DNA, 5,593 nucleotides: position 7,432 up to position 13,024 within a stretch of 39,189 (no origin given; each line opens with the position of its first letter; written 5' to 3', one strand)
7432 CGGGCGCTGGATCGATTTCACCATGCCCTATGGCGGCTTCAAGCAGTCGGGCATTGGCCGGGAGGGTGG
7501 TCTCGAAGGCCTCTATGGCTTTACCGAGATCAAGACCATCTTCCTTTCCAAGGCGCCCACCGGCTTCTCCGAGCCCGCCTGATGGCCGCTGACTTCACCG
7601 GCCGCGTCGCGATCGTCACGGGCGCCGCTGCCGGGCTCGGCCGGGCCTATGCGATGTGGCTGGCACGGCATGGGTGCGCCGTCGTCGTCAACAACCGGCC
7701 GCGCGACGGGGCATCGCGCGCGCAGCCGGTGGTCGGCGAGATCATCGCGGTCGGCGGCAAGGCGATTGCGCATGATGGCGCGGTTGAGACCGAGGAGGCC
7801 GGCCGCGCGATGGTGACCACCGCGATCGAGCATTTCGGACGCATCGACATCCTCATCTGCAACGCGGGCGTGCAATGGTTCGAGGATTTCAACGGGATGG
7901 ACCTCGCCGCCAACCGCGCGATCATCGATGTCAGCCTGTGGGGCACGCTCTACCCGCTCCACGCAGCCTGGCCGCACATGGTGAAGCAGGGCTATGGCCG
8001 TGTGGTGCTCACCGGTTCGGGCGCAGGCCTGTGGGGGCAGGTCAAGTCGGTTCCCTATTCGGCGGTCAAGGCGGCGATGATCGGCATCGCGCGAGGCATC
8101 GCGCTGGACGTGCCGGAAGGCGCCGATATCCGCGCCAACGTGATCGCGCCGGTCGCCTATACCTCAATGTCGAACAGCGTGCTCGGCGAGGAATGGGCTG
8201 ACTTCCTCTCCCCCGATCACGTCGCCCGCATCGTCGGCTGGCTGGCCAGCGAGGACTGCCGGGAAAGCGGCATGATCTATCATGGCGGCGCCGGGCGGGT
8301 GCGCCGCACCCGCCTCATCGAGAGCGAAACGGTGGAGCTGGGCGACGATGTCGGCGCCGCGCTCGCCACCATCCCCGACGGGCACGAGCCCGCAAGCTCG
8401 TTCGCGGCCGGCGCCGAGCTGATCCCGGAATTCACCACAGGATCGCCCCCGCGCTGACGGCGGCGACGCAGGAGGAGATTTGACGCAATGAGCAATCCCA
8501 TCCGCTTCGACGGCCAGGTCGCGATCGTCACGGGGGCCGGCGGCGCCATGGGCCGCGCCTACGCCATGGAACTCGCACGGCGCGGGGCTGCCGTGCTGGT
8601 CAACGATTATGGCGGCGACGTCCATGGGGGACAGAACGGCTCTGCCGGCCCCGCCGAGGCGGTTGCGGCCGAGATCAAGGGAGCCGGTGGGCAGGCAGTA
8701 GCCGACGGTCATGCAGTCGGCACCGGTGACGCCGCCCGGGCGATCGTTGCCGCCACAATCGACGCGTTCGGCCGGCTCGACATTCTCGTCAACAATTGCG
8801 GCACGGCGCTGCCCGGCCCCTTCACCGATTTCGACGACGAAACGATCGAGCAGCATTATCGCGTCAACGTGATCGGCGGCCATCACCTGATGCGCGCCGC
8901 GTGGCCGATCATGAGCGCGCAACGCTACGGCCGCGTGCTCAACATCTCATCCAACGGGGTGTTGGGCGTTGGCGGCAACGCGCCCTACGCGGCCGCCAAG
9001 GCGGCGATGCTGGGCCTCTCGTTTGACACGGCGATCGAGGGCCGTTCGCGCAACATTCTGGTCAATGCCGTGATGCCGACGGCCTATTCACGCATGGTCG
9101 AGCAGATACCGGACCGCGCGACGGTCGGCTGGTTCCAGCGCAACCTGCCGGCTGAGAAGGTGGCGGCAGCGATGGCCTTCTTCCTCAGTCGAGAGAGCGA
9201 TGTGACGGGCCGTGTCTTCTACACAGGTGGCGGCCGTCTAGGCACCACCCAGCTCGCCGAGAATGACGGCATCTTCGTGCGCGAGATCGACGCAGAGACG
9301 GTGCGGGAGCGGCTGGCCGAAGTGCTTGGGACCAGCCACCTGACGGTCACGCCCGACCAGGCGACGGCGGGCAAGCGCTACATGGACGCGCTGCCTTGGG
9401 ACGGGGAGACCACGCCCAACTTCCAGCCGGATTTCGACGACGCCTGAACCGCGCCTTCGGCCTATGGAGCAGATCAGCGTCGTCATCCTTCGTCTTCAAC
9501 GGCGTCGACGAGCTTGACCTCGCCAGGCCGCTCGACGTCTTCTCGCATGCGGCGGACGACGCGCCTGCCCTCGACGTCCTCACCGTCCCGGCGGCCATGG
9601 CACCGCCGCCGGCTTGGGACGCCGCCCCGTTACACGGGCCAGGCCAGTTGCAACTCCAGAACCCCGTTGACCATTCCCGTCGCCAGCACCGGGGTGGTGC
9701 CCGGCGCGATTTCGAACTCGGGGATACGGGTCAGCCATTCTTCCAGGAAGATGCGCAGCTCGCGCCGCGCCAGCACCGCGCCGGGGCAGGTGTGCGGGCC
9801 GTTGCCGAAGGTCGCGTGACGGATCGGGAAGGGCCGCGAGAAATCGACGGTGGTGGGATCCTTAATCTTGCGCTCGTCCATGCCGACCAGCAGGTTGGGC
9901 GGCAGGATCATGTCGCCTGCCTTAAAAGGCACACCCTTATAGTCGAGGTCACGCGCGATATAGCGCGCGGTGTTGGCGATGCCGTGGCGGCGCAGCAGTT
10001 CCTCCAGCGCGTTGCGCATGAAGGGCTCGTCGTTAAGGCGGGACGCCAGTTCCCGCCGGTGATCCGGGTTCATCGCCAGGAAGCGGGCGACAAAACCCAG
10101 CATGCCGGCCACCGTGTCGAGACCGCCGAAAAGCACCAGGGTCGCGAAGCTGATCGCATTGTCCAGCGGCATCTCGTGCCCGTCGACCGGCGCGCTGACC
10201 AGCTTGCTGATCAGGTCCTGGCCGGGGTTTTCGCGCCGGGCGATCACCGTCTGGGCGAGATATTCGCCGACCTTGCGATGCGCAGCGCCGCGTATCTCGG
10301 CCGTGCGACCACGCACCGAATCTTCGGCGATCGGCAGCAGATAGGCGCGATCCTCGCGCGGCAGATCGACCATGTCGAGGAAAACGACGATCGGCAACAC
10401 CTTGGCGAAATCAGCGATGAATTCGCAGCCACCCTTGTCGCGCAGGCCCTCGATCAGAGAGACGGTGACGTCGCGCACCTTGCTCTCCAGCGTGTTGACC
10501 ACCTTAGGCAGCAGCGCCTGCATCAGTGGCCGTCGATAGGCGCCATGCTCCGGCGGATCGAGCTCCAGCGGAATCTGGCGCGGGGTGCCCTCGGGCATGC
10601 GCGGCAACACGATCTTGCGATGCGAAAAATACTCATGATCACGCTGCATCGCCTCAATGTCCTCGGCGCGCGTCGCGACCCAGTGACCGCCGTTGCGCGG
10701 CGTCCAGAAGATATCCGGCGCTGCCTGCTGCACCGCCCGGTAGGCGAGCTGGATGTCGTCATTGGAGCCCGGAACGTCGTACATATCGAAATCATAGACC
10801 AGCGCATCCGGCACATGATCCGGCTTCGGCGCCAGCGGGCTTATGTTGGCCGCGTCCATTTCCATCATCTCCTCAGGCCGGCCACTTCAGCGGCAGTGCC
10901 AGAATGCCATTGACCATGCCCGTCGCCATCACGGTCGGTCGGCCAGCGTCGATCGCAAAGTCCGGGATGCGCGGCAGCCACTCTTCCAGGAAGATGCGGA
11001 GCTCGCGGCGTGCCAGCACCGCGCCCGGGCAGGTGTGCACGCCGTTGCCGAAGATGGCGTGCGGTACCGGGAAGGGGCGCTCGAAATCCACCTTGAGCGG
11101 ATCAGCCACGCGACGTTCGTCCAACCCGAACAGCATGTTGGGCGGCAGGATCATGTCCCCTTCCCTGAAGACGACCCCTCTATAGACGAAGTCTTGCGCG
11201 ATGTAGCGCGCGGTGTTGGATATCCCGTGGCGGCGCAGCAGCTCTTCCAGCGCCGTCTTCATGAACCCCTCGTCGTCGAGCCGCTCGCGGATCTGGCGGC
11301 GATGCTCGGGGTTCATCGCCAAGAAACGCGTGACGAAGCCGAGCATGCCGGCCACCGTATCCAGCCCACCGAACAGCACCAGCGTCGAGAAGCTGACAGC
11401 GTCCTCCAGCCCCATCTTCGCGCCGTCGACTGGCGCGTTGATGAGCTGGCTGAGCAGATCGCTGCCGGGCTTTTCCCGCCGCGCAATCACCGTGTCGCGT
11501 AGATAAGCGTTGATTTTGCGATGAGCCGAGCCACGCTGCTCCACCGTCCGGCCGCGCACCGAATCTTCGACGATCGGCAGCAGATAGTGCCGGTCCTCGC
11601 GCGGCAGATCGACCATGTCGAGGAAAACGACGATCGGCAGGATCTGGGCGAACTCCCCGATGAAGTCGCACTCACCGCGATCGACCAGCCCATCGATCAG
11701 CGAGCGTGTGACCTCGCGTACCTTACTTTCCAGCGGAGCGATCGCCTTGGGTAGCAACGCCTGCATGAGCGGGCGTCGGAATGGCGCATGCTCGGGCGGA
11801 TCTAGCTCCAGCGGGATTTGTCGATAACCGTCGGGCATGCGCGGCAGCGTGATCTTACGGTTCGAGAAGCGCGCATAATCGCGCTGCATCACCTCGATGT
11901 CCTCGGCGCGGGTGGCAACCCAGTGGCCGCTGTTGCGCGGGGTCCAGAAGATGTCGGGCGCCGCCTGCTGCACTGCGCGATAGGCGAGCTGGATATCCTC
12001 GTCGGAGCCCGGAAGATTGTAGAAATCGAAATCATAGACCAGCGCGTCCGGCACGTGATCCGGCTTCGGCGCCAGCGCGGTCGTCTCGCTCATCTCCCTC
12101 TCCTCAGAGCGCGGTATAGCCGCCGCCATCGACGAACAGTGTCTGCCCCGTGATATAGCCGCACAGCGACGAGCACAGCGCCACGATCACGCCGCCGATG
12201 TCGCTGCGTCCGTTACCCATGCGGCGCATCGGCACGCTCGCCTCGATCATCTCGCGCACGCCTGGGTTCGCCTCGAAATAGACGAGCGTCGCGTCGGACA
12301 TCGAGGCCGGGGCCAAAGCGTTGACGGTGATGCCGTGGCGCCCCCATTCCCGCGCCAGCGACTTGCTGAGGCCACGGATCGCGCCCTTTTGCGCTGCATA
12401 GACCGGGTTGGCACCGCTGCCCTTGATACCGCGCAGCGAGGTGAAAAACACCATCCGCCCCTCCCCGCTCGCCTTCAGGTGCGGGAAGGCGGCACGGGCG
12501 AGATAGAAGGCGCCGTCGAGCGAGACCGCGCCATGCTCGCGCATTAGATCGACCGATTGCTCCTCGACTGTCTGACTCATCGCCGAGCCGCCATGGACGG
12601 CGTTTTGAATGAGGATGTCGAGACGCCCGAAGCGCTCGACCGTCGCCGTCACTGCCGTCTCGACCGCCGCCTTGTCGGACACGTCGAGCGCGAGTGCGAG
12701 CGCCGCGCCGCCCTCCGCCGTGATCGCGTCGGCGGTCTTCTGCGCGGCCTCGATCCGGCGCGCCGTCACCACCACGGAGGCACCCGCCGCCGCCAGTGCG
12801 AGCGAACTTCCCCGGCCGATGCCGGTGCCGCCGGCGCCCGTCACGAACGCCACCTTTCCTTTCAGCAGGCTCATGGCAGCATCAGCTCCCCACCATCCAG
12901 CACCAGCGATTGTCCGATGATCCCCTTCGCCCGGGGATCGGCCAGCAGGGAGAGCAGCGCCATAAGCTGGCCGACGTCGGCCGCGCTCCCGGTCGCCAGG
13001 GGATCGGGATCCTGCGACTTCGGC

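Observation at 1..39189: Oxygenase-heavy steroid/bile-salt-type catabolic supercluster with no visible thiolase, aldolase or reductase partners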

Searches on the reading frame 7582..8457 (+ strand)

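Call 6: search_protein_families(library=pfam, proteins=[window:7582-8457:+])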
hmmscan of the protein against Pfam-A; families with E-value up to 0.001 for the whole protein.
window:7582-8457:+ (291 aa): 3 families
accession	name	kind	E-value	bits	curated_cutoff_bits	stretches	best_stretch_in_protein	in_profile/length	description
PF00106.31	adh_short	-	1.1e-37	129.9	26.6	1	8-194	1-184/195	short chain dehydrogenase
PF13561.12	adh_short_C2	-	2.5e-28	99.7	27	1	14-202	1-185/236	Enoyl-(Acyl carrier protein) reductase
PF08659.16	KR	-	8.4e-11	42.5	22.6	1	11-169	4-159/180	KR domain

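Call 20: search_protein_families(library=ncbifam, proteins=[window:7582-8457:+], max_evalue=1e-10)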
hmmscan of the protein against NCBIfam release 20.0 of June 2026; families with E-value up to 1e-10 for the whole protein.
window:7582-8457:+ (291 aa): 175 families (the best 25 are shown)
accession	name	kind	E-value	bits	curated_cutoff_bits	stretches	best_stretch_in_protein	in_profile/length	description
NF005861.0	PRK07791.1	subfamily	3.6e-41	141.5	373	1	6-243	5-260/300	SDR family oxidoreductase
NF005862.0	PRK07792.1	equivalog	1.2e-39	136.3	414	1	3-226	9-241/307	3-oxoacyl-ACP reductase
NF005559.1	PRK07231.1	subfamily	9.4e-39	133.4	215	1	5-218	2-225/249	glucose 1-dehydrogenase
TIGR03971.1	SDR_subfam_1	subfamily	9.3e-36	123.5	300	1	5-194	1-200/271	mycofactocin-coupled SDR family oxidoreductase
NF004825.0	PRK06181.1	equivalog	5.1e-35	121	215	1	4-190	3-185/268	SDR family oxidoreductase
NF009466.0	PRK12826.1-2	subfamily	5.5e-35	121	222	1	8-227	4-231/248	3-oxoacyl-ACP reductase FabG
NF009093.0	PRK12429.1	subfamily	2.3e-34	118.8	258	1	5-190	3-184/259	3-hydroxybutyrate dehydrogenase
NF052558.1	MBtsdlDhBudC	equivalog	5.4e-34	117.9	270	1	5-225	1-226/250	meso-2,3-butanediol dehydrogenase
TIGR01963.1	PHB_DH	subfamily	1.3e-33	116.4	307.05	1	8-190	2-180/255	3-hydroxybutyrate dehydrogenase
NF004818.0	PRK06172.1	equivalog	2e-33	115.8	336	1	1-200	1-198/253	SDR family oxidoreductase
NF004791.0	PRK06138.1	equivalog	5.1e-32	111.2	312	1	5-195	3-188/252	SDR family oxidoreductase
NF004198.0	PRK05653.1-3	equivalog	1.1e-31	110.2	296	1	5-218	5-224/248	3-oxoacyl-ACP reductase FabG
NF005681.0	PRK07478.1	subfamily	1.8e-31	109.5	267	1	5-198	4-196/254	SDR family oxidoreductase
NF005806.0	PRK07666.1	equivalog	2.3e-31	108.9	286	1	1-192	1-188/239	3-ketoacyl-ACP reductase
TIGR01830.1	3oxo_ACP_reduc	equivalog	2.9e-31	109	297.75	1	10-204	1-192/239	3-oxoacyl-[acyl-carrier-protein] reductase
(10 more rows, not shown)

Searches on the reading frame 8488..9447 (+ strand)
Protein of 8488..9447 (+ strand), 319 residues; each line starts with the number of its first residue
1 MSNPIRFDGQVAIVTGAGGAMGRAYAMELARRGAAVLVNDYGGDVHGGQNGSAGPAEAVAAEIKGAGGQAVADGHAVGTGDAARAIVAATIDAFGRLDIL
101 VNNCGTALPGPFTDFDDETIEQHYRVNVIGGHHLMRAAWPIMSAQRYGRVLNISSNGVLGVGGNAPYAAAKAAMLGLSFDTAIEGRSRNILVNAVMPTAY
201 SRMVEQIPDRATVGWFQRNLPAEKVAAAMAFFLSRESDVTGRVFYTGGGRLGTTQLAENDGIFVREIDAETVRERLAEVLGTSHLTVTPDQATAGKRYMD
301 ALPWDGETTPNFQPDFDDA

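Call 6: search_protein_families(library=pfam, proteins=[window:8488-9447:+])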
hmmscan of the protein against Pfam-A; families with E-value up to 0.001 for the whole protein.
window:8488-9447:+ (319 aa): 3 families
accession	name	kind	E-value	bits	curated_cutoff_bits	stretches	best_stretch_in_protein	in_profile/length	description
PF00106.31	adh_short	-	2.9e-35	122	26.6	1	10-199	1-181/195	short chain dehydrogenase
PF13561.12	adh_short_C2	-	4.4e-30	105.4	27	1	19-249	6-234/236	Enoyl-(Acyl carrier protein) reductase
PF08659.16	KR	-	2.2e-07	31.4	22.6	1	12-175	3-157/180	KR domain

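Call 20: search_protein_families(library=ncbifam, proteins=[window:8488-9447:+], max_evalue=1e-10)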
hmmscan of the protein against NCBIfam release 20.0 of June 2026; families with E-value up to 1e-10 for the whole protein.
window:8488-9447:+ (319 aa): 165 families (the best 25 are shown)
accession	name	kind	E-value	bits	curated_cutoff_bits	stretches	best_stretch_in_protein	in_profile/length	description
NF005861.0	PRK07791.1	subfamily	6.2e-44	150.6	373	1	7-253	4-259/300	SDR family oxidoreductase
NF005559.1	PRK07231.1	subfamily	4e-36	124.8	215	1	6-250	1-247/249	glucose 1-dehydrogenase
TIGR01963.1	PHB_DH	subfamily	2.6e-34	118.6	307.05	1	10-227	2-208/255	3-hydroxybutyrate dehydrogenase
TIGR03971.1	SDR_subfam_1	subfamily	7.9e-34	117.2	300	1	7-224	1-220/271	mycofactocin-coupled SDR family oxidoreductase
NF005862.0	PRK07792.1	equivalog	1.1e-33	116.7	414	1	5-254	9-259/307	3-oxoacyl-ACP reductase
NF004198.0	PRK05653.1-3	equivalog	2.6e-33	115.5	296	1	8-250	6-246/248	3-oxoacyl-ACP reductase FabG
NF009093.0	PRK12429.1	subfamily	3.1e-33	115.2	258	1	7-226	3-211/259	3-hydroxybutyrate dehydrogenase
TIGR01830.1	3oxo_ACP_reduc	equivalog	2.5e-32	112.5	297.75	1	12-249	1-237/239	3-oxoacyl-[acyl-carrier-protein] reductase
NF005853.0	PRK07774.1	equivalog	1.9e-30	106.1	303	1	6-250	3-246/250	SDR family oxidoreductase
NF004791.0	PRK06138.1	equivalog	3.2e-30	105.2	312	1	6-249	2-248/252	SDR family oxidoreductase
NF009468.0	PRK12826.1-4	equivalog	9.7e-30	104.1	318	1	6-251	4-248/256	SDR family oxidoreductase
NF052558.1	MBtsdlDhBudC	equivalog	1.1e-29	103.7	270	1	7-250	1-241/250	meso-2,3-butanediol dehydrogenase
NF009463.0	PRK12823.1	equivalog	5.2e-29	101.6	322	1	5-208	4-196/260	1,6-dihydroxycyclohexa-2,4-diene-1-carboxylate dehydrogenase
NF009466.0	PRK12826.1-2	subfamily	9.6e-29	100.6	222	1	10-249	4-243/248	3-oxoacyl-ACP reductase FabG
NF004773.0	PRK06113.1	equivalog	1.1e-28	100.4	367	1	2-200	4-192/255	7-alpha-hydroxysteroid dehydrogenase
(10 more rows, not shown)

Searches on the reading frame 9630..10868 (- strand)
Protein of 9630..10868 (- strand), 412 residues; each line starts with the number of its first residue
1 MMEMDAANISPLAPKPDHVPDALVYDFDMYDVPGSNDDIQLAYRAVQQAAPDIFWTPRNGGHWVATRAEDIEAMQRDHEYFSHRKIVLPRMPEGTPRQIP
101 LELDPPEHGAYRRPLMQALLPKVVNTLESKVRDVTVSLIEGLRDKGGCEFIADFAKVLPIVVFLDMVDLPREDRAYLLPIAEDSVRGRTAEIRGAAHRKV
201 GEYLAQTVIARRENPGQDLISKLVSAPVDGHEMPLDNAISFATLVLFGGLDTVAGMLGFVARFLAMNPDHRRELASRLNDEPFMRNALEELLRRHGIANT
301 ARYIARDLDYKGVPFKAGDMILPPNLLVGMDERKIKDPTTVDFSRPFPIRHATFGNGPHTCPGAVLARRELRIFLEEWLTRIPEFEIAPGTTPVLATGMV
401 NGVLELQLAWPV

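Call 6: search_protein_families(library=pfam, proteins=[window:9630-10868:-])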
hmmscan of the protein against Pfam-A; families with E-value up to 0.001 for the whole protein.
window:9630-10868:- (412 aa): 1 family
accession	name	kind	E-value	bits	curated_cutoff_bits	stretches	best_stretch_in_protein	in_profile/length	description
PF00067.27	p450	-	3.9e-17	62.6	22.8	1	210-391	226-440/462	Cytochrome P450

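Call 19: search_protein_families(library=ncbifam, proteins=[window:9630-10868:-], max_evalue=1e-10)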
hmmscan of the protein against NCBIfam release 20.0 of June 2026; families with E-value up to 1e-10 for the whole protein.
window:9630-10868:- (412 aa): 5 families
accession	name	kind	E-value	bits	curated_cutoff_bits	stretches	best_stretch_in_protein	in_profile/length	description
NF041802.1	P450_SolI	exception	1.2e-20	73.4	850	1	102-387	111-400/424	solanimycin biosynthesis cytochrome P450 SolI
NF045816.1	PentlenlactSyn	equivalog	1.2e-19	70.3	700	1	107-388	90-372/396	pentalenolactone synthase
TIGR04538.1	P450_cycloAA_1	subfamily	7.3e-19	67.9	500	1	53-388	24-372/395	cytochrome P450, cyclodipeptide synthase-associated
NF041177.1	Cyp119_Thmprot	equivalog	2e-16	59.7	680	1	101-388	69-346/368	cytochrome P450 Cyp119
TIGR04458.1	CYP450_TxtE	equivalog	8e-12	44.5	500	0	104-388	88-381/403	4-nitrotryptophan synthase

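Call 52: search_solved_structures(query=window:9630-10868:-, max_evalue=1e-20)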
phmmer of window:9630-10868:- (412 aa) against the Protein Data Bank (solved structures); distinct sequences matched with E-value up to 1e-20: 275 (the best 60 are shown).
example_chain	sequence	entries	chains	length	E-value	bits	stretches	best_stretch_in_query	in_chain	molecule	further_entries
1t85_A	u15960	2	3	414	9e-91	308.2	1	10-410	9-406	Cytochrome P450-cam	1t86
4l4c_A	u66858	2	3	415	1.6e-90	307.3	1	10-410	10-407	Camphor 5-monooxygenase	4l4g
3lxh_A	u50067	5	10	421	4.5e-90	305.9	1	12-410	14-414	Cytochrome P450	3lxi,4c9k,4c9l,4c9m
4jws_A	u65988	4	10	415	9.9e-90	304.7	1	10-410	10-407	Camphor 5-monooxygenase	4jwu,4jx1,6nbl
4l49_A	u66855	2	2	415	1.1e-89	304.6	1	10-410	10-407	Camphor 5-monooxygenase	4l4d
4kky_X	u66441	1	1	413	1.6e-89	304.1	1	10-410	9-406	Camphor 5-monooxygenase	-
6wgw_A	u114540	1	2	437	1.6e-89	304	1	12-410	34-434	Cytochrome P450 101D1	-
4ek1_A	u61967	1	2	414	1.6e-89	304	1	10-410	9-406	Camphor 5-monooxygenase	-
4c9n_A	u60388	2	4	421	1.9e-89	303.8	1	12-410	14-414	CYTOCHROME P450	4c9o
2zui_A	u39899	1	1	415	2e-89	303.7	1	10-410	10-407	Camphor 5-monooxygenase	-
2zuh_A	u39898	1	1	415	2.1e-89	303.7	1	10-410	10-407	Camphor 5-monooxygenase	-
4l4a_A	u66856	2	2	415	2.1e-89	303.7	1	10-410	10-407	Camphor 5-monooxygenase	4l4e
2a1m_A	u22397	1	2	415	2.1e-89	303.7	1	10-410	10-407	Cytochrome P450-cam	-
1gjm_A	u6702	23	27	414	2.2e-89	303.6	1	10-410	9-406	CYTOCHROME P450-CAM | Cytochrome P450CAM | CYTOCHROME P450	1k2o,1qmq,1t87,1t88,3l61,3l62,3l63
4c9p_A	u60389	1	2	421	2.3e-89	303.5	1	12-410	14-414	CYTOCHROME P450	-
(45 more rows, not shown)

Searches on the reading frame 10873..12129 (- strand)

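Call 7: search_protein_families(library=pfam, proteins=[window:10873-12129:-])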
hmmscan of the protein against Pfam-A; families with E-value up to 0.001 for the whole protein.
window:10873-12129:- (418 aa): 1 family
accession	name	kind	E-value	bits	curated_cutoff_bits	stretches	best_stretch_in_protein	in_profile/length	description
PF00067.27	p450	-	3.8e-15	56.1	22.8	1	212-385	222-429/462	Cytochrome P450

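Call 19: search_protein_families(library=ncbifam, proteins=[window:10873-12129:-], max_evalue=1e-10)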
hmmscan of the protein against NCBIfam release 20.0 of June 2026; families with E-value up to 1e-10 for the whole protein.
window:10873-12129:- (418 aa): 4 families
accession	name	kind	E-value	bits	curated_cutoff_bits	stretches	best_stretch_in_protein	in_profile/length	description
NF045816.1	PentlenlactSyn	equivalog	3.8e-23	81.8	700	1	111-393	88-371/396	pentalenolactone synthase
NF041177.1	Cyp119_Thmprot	equivalog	2.7e-19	69.2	680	1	106-388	68-340/368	cytochrome P450 Cyp119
TIGR04538.1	P450_cycloAA_1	subfamily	3.6e-19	68.9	500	1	59-393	23-371/395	cytochrome P450, cyclodipeptide synthase-associated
NF041802.1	P450_SolI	exception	1e-18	67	850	1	108-389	111-396/424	solanimycin biosynthesis cytochrome P450 SolI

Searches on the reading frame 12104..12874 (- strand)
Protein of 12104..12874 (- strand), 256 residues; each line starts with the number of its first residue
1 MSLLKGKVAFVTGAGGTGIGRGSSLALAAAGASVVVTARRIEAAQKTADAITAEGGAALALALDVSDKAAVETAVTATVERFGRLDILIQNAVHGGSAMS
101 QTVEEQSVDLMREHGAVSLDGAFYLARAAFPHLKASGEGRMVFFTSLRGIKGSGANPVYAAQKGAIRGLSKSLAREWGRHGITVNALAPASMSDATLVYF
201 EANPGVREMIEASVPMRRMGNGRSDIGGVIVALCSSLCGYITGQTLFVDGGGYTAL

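Call 7: search_protein_families(library=pfam, proteins=[window:12104-12874:-])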
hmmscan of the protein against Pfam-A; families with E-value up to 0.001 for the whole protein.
window:12104-12874:- (256 aa): 4 families
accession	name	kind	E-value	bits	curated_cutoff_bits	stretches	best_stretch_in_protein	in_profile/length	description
PF13561.12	adh_short_C2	-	1.6e-50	172.3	27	1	16-251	5-234/236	Enoyl-(Acyl carrier protein) reductase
PF00106.31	adh_short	-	4.8e-42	144.1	26.6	1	7-193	1-183/195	short chain dehydrogenase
PF08659.16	KR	-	1.5e-09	38.4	22.6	1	10-185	4-174/180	KR domain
PF23441.1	SDR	-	0.0002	21.3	27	1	8-197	10-198/258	SDR-like rossmann domain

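Call 20: search_protein_families(library=ncbifam, proteins=[window:12104-12874:-], max_evalue=1e-10)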
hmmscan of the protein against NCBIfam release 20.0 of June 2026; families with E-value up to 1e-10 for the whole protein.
window:12104-12874:- (256 aa): 201 families (the best 25 are shown)
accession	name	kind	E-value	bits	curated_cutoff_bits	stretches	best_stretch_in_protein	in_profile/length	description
NF005559.1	PRK07231.1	subfamily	8e-53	179.5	215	1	4-251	2-246/249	glucose 1-dehydrogenase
NF005853.0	PRK07774.1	equivalog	1e-48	166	303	1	4-251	4-245/250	SDR family oxidoreductase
NF004778.0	PRK06124.1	equivalog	3.1e-47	161.1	303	1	4-252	9-252/256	SDR family oxidoreductase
NF009468.0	PRK12826.1-4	equivalog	7.5e-47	160.2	318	1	3-251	4-246/256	SDR family oxidoreductase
NF052558.1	MBtsdlDhBudC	equivalog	1.8e-46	158.7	270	1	5-252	2-241/250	meso-2,3-butanediol dehydrogenase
NF004818.0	PRK06172.1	equivalog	6.6e-46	156.7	336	1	2-254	3-251/253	SDR family oxidoreductase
NF004198.0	PRK05653.1-3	equivalog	4.3e-45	154.1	296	1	1-252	2-246/248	3-oxoacyl-ACP reductase FabG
NF006070.0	PRK08213.1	subfamily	1.3e-44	152.7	279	1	4-251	10-255/259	gluconate 5-dehydrogenase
NF005681.0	PRK07478.1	subfamily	1.7e-44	152.1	267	1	1-251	1-248/254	SDR family oxidoreductase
NF004791.0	PRK06138.1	equivalog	1.9e-44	151.9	312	1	4-252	3-249/252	SDR family oxidoreductase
NF009466.0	PRK12826.1-2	subfamily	1.2e-42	146.1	222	1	7-254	4-246/248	3-oxoacyl-ACP reductase FabG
TIGR01832.1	kduD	equivalog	4.2e-42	144.3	338.85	1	4-251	3-244/248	2-dehydro-3-deoxy-D-gluconate 5-dehydrogenase KduD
NF009093.0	PRK12429.1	subfamily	1.3e-41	142.7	258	1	4-254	3-257/259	3-hydroxybutyrate dehydrogenase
NF005446.0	PRK07035.1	equivalog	1.3e-41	142.5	373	1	4-251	9-252/255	SDR family oxidoreductase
NF009384.0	PRK12743.1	equivalog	3.8e-41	141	264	1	7-251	7-246/258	SDR family oxidoreductase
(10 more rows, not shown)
